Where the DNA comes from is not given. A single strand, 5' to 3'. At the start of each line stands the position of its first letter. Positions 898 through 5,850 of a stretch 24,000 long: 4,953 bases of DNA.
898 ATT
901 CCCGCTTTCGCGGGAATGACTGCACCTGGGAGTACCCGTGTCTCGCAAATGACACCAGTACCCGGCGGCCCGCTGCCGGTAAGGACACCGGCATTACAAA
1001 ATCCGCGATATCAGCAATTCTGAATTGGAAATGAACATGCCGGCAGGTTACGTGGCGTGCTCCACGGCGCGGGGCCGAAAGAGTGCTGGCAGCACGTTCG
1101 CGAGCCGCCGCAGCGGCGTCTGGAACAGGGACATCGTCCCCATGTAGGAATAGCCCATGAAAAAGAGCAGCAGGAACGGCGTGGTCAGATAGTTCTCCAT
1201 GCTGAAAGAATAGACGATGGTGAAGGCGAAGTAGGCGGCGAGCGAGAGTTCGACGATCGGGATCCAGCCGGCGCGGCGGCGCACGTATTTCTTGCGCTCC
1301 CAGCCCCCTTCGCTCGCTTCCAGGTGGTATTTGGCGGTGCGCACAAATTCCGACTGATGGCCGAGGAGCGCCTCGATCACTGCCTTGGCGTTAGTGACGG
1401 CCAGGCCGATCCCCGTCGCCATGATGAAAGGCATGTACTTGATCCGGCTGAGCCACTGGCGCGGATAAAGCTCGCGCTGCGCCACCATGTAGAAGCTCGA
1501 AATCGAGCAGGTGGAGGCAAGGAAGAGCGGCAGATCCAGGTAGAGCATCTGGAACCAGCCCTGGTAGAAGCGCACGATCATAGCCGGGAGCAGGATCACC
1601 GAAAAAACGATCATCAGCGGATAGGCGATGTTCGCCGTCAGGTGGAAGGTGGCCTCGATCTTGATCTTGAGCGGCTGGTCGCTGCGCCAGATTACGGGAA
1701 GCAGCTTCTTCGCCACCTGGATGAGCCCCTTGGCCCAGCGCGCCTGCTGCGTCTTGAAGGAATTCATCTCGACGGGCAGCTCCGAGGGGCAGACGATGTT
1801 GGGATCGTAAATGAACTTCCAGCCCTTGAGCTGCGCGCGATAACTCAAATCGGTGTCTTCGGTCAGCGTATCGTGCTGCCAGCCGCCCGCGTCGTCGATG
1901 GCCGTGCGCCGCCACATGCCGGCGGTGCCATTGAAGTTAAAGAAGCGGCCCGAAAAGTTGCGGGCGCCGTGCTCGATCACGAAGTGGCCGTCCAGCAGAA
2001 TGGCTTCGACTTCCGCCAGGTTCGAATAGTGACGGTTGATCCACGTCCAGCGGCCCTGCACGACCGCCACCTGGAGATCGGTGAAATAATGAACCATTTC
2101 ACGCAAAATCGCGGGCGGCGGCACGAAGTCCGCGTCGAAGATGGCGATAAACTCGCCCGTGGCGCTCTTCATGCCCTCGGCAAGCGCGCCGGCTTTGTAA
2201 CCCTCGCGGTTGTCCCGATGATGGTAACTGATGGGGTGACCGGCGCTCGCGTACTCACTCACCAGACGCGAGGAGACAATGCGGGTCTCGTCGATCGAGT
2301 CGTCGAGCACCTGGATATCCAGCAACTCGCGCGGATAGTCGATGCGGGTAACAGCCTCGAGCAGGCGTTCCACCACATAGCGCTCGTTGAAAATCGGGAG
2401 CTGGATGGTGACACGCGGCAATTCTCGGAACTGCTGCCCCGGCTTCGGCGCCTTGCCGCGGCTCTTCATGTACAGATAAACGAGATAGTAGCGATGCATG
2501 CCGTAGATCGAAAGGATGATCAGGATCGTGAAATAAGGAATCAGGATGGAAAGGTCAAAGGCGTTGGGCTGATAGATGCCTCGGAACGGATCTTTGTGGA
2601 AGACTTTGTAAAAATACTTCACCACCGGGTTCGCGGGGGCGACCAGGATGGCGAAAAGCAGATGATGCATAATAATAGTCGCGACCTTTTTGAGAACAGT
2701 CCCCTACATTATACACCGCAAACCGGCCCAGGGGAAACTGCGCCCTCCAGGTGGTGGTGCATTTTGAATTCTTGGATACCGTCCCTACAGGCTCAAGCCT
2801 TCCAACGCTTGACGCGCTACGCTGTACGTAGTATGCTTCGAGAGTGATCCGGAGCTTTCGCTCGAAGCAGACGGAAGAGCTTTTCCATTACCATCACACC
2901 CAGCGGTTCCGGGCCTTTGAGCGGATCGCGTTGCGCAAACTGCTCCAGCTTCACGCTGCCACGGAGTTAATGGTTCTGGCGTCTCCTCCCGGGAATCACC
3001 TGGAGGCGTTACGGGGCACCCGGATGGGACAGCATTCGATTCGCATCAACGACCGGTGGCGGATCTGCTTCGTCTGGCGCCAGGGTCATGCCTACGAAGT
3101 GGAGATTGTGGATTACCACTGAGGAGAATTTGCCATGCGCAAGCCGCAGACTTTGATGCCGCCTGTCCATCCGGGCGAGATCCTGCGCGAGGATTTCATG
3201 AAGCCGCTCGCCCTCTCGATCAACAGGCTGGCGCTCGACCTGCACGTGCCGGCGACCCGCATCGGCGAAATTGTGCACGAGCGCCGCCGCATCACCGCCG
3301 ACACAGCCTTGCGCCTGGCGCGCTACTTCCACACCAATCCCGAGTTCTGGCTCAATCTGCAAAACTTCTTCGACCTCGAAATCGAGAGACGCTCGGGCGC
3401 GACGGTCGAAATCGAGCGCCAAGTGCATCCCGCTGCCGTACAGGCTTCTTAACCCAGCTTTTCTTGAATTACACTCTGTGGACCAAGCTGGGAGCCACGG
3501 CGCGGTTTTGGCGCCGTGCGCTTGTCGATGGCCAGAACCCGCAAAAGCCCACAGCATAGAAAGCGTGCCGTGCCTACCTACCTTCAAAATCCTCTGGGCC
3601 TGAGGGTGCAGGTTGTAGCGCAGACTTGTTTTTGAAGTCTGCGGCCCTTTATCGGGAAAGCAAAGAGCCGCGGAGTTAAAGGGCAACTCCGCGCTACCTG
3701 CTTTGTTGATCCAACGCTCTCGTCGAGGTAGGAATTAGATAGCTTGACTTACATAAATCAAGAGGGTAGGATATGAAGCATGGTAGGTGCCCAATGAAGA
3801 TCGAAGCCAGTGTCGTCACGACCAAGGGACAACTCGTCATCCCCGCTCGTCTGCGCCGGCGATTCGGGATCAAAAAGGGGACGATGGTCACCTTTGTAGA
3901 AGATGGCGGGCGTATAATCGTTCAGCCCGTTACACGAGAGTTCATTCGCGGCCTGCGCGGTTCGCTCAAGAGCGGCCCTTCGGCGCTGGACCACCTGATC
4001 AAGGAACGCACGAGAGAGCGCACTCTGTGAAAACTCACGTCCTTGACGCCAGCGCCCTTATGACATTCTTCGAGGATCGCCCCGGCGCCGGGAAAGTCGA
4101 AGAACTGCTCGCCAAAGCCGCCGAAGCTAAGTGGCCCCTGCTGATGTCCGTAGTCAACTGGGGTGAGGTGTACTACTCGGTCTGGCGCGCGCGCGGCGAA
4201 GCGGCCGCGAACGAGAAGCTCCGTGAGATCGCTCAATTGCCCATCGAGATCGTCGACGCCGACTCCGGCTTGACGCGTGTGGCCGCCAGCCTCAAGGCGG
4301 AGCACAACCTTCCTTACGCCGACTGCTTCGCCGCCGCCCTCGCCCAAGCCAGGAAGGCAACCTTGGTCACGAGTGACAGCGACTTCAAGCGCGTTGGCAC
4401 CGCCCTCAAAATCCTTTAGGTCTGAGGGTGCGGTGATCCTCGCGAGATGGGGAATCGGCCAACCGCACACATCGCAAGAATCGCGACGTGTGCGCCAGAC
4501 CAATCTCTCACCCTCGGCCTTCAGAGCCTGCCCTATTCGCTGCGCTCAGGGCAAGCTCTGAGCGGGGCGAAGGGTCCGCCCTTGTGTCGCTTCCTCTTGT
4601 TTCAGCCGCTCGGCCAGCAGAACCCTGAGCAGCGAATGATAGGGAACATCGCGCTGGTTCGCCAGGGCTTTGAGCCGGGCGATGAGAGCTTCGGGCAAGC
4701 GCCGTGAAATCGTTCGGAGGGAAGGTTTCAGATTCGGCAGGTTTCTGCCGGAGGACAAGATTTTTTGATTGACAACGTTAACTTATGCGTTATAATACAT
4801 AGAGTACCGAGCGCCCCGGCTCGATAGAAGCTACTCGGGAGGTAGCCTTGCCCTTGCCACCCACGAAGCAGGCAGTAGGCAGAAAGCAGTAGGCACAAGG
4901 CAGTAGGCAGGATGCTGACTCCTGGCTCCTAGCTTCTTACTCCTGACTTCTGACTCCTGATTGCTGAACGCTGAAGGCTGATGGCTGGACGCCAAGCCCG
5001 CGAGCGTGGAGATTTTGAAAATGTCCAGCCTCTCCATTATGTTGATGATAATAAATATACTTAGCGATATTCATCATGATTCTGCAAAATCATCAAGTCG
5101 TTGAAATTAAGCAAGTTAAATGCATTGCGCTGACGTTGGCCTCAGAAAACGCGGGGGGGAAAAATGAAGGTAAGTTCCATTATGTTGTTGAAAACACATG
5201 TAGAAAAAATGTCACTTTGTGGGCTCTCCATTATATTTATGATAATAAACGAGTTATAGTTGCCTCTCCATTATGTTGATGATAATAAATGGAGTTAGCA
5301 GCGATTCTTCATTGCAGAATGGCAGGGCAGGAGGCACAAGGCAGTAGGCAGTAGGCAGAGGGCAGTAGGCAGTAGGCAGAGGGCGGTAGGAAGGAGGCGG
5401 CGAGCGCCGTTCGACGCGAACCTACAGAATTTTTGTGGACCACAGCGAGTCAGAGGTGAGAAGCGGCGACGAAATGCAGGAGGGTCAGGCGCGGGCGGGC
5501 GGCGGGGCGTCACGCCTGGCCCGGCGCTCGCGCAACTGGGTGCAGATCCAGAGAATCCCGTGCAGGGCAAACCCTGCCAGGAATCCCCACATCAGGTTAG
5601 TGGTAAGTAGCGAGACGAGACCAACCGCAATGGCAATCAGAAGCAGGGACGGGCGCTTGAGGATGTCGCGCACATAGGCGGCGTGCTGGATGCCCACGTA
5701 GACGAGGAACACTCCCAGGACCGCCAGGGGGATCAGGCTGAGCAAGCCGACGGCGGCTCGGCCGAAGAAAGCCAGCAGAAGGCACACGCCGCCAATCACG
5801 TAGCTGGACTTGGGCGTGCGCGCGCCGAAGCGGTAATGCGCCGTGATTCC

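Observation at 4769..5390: Paralogous promoter-driven non-coding repeat loci (C1 here, C2 inverted at 15027-15799): candidate undescribed RNA, peptide or selfish element family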

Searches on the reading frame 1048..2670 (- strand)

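Call 34: search_protein_families(library=pfam, proteins=[window:1048-2670:-], max_evalue=0.01)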
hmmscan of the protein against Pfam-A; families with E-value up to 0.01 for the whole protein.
window:1048-2670:- (540 aa): 5 families
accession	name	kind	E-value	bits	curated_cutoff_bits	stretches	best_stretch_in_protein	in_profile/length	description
PF13632.12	Glyco_trans_2_3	-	2e-20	73.9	27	1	175-384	2-192/198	Glycosyl transferase family group 2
PF13641.12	Glyco_tranf_2_3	-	4.5e-20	73.1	27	1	85-315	1-230/230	Glycosyltransferase like family 2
PF00535.33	Glycos_transf_2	-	1.4e-16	61.3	23.3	1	90-224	3-131/168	Glycosyl transferase family 2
PF13506.12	Glyco_transf_21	-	5.3e-12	46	21.7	1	156-314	15-174/174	Glycosyl transferase family 21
PF03552.20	Cellulose_synt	-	0.0032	16.5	24.7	1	261-365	414-521/722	Cellulose synthase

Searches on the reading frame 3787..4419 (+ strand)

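Call 34: search_protein_families(library=pfam, proteins=[window:3787-4419:+], max_evalue=0.01)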
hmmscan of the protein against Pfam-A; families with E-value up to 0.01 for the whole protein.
window:3787-4419:+ (210 aa): 1 family
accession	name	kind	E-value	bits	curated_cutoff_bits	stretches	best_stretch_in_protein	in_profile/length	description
PF01850.27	PIN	-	1.1e-22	81.3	23.6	1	85-204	2-118/120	PIN domain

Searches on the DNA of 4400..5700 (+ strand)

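Call 9: search_rna_families(source=window, start=4400, end=5700, threshold=evalue, max_evalue=10)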
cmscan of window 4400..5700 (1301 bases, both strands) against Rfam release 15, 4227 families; matches with E-value up to 10: 3.
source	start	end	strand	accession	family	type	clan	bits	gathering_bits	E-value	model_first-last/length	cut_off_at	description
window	4522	4583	-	RF01019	mir-922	Gene; miRNA;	-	18.5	95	1.1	1-81/81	no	mir-922 microRNA precursor family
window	4445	4513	+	RF03255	mir-2188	Gene; miRNA;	-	16.7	60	3.9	1-78/78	no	mir-2188 microRNA precursor family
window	5001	5083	+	RF00300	snoZ221_snoR21b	Gene; snRNA; snoRNA; CD-box;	-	14.8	44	8.7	1-91/91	no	Small nucleolar RNA Z221/R21b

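Call 20: search_dna_similar(query=window:4960-5330:+, collection=plasmids, mode=distant, max_evalue=1)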
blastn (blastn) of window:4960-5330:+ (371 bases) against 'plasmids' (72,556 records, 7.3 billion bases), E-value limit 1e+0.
No match.

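Call 83: search_dna_similar(query=window:4990-5320:+, collection=phages, mode=distant, max_evalue=1)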
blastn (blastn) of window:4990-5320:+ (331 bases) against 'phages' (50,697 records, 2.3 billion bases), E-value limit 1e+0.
Records with a match: 1; places in all: 1; records where one place covers at least 80% of the query: 0.
Best place of each record, by identity: 80-90% 1.
By first word of the organism name: Klebsiella 1.
By host as written in the record: Klebsiella pneumoniae 1.
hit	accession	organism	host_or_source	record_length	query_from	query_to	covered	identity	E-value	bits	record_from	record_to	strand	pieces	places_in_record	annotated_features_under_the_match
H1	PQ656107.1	Klebsiella phage KP6F1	Klebsiella pneumoniae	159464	24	78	17%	81.8%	1e-5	55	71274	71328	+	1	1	hypothetical protein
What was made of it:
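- Tried and rejected: Plasmids gave no match (call 20), and phages gave one chance match (call 83).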

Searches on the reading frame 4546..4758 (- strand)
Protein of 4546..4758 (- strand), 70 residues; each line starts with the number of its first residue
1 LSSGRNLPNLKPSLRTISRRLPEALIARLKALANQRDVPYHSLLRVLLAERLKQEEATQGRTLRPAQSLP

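Call 34: search_protein_families(library=pfam, proteins=[window:4546-4758:-], max_evalue=0.01)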
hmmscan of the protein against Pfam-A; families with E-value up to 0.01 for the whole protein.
window:4546-4758:- (70 aa): 2 families
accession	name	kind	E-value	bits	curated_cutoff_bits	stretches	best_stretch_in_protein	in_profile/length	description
PF12441.14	CopG_antitoxin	-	2.1e-12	48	28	1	6-50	34-78/79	CopG antitoxin of type II toxin-antitoxin system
PF01402.27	RHH_1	-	0.00096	19.5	20.5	1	20-54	5-39/39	Ribbon-helix-helix protein, copG family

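Call 87: search_protein_families(library=padloc, proteins=[window:4546-4758:-], max_evalue=0.1)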
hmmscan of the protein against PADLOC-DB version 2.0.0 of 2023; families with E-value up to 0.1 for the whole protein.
window:4546-4758:- (70 aa): 0 families

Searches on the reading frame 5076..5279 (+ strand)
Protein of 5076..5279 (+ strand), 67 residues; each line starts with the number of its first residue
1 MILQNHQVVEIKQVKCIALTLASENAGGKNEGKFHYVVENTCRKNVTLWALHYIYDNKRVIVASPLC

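Call 61: find_homologous_proteins(query=window:5076-5276:+, max_evalue=1)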
Query seq(67 aa) (67 aa): 31 proteins with E <= 1 among 31 candidates.
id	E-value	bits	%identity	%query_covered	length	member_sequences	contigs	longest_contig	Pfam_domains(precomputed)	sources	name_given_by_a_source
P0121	1.3e-37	144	99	100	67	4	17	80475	-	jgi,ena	jgi:hypothetical protein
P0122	4.6e-36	139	96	100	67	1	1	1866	-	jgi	jgi:hypothetical protein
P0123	2.9e-31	124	85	100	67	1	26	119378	-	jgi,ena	jgi:hypothetical protein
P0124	1.9e-30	121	87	100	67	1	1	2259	-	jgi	jgi:hypothetical protein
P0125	2.8e-29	118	82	100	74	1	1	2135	-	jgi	jgi:hypothetical protein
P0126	1.1e-27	113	79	100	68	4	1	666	-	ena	-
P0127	7.6e-27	110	79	100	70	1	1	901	-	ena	-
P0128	2.6e-26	108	78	100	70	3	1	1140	-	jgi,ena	-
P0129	3.1e-26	108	79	100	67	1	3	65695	-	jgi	jgi:hypothetical protein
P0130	4.3e-26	108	91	87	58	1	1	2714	-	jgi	-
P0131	1.0e-24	103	76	100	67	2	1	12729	-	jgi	jgi:hypothetical protein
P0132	1.1e-24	103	77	97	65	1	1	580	-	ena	-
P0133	3.5e-24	102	75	97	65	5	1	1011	-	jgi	jgi:hypothetical protein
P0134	4.2e-24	101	75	97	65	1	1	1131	-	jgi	jgi:hypothetical protein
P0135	1.0e-23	100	74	97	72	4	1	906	-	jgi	jgi:hypothetical protein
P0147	2.0e-10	58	63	69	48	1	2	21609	-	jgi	jgi:hypothetical protein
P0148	6.2e-8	50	69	63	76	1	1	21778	-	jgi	jgi:hypothetical protein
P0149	2.6e-7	48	48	91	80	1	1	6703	-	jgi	jgi:hypothetical protein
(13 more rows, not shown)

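Call 64: find_encoding_contigs(protein=P0149, flank=3000, max_places=2)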
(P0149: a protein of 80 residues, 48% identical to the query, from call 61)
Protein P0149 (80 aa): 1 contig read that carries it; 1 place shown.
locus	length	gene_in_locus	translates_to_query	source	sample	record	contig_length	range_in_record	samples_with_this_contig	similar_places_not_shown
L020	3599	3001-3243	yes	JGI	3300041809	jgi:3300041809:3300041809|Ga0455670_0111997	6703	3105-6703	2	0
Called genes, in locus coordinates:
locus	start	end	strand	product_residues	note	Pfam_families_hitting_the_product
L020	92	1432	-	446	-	PF01408:GFO_IDH_MocA, PF19051:GFO_IDH_MocA_C2 (faint)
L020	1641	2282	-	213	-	PF01814:Hemerythrin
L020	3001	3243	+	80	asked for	-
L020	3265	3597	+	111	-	?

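Call 65: find_encoding_contigs(protein=P0148, flank=3000, max_places=2)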
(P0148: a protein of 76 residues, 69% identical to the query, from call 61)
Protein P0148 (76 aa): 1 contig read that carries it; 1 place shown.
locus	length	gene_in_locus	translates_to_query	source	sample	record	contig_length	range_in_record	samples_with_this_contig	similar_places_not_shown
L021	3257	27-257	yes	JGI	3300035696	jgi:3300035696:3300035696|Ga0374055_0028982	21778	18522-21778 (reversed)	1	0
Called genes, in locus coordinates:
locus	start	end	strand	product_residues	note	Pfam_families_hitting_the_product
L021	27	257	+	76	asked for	-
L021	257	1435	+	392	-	PF02746:MR_MLE_N, PF13378:MR_MLE_C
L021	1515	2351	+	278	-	PF02633:Creatininase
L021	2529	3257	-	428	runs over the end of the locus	PF07690:MFS_1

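Call 66: find_encoding_contigs(protein=P0147, flank=3000, max_places=2)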
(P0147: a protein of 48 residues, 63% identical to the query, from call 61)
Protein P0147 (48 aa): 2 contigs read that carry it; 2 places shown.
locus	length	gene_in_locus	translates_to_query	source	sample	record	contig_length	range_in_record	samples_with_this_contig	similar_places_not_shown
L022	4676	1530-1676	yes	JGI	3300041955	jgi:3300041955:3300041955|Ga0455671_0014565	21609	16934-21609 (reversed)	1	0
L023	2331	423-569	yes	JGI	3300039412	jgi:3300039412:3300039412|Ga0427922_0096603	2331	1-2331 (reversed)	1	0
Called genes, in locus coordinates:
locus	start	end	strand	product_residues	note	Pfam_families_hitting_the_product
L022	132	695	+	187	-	PF27665:UCP028175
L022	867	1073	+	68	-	-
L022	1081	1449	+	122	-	-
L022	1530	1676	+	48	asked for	-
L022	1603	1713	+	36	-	-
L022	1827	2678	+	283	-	PF02737:3HCDH_N, PF03446:NAD_binding_2 (weak), PF00725:3HCDH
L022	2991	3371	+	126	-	PF10387:DUF2442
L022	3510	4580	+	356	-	PF00154:RecA_N, PF06745:ATPase, PF08423:Rad51, PF27531:MT3502_N (weak), PF21096:RecA_C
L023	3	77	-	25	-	?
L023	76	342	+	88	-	-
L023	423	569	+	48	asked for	-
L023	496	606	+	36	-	-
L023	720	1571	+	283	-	PF02737:3HCDH_N, PF03446:NAD_binding_2 (weak), PF00725:3HCDH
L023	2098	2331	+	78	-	?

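Call 68: find_encoding_contigs(protein=P0123, flank=2500, max_places=3)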
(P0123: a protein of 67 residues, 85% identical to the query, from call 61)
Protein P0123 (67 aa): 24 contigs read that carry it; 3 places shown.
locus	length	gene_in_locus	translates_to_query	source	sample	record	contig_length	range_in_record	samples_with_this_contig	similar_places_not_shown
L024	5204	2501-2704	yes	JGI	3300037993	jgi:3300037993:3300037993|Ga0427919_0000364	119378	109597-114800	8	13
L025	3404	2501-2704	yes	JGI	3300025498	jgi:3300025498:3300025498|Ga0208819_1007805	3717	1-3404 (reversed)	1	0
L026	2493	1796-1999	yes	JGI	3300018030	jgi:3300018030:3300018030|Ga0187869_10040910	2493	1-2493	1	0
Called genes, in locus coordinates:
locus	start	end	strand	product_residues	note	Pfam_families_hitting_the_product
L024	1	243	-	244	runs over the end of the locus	-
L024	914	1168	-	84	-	PF05016:ParE_toxin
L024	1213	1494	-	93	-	PF02604:PhdYeFM_antitox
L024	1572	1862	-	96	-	PF12441:CopG_antitoxin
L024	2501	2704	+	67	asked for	-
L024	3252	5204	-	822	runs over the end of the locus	PF02927:CelD_N (weak), PF00759:Glyco_hydro_9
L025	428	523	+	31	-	-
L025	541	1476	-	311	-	PF00795:CN_hydrolase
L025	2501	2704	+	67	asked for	-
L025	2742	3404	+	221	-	?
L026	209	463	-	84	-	PF05016:ParE_toxin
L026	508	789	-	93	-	PF02604:PhdYeFM_antitox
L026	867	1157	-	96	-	PF12441:CopG_antitoxin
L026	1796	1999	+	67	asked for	-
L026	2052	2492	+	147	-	?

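Call 69: find_encoding_contigs(protein=P0129, flank=2500, max_places=2)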
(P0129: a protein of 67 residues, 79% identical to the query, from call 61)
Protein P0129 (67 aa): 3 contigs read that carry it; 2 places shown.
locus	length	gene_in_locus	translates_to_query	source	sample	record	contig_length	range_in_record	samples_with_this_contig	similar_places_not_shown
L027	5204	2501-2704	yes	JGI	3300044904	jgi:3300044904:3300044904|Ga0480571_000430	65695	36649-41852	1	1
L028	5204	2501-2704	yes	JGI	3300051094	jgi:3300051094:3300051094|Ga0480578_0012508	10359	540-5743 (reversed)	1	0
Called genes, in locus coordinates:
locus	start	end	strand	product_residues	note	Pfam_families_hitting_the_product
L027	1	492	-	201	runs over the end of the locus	PF01726:LexA_DNA_bind, PF00717:Peptidase_S24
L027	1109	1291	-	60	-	PF05016:ParE_toxin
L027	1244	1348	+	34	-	-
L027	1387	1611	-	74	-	-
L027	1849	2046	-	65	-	-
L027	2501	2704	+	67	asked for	-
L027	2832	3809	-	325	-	PF00696:AA_kinase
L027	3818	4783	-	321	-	PF02729:OTCace_N, PF00185:OTCace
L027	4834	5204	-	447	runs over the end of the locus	-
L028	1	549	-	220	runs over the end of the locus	PF01726:LexA_DNA_bind, PF00717:Peptidase_S24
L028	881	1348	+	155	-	-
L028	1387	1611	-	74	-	-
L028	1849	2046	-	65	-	-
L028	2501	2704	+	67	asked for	-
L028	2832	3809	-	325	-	PF00696:AA_kinase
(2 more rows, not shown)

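Call 70: find_encoding_contigs(protein=P0131, flank=2500, max_places=2)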
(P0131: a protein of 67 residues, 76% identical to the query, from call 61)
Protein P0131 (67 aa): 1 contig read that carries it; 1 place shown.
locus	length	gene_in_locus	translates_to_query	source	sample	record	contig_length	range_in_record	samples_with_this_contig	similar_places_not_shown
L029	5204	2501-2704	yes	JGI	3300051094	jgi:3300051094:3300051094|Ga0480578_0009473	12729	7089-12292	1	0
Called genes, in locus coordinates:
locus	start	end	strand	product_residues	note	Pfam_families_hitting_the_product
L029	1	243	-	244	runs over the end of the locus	-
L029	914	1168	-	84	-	PF05016:ParE_toxin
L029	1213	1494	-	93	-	PF02604:PhdYeFM_antitox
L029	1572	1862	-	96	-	PF12441:CopG_antitoxin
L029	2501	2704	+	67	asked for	-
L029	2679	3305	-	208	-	-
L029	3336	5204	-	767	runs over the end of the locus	?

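Call 86: search_protein_families(library=pfam, proteins=[window:5076-5279:+, L022:1081-1449:+, P0149], max_evalue=10)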
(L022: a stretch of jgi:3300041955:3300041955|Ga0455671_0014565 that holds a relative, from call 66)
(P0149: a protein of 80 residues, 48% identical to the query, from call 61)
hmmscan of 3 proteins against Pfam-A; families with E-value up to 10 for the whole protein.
window:5076-5279:+ (67 aa): 0 families

L022:1081-1449:+ (122 aa): 0 families

P0149 (80 aa): 0 families

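Call 87: search_protein_families(library=padloc, proteins=[window:5076-5279:+, L022:1081-1449:+], max_evalue=0.1)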
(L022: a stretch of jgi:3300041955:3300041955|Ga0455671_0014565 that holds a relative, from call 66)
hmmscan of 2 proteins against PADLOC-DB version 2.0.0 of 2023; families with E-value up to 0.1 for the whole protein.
window:5076-5279:+ (67 aa): 0 families

L022:1081-1449:+ (122 aa): 0 families
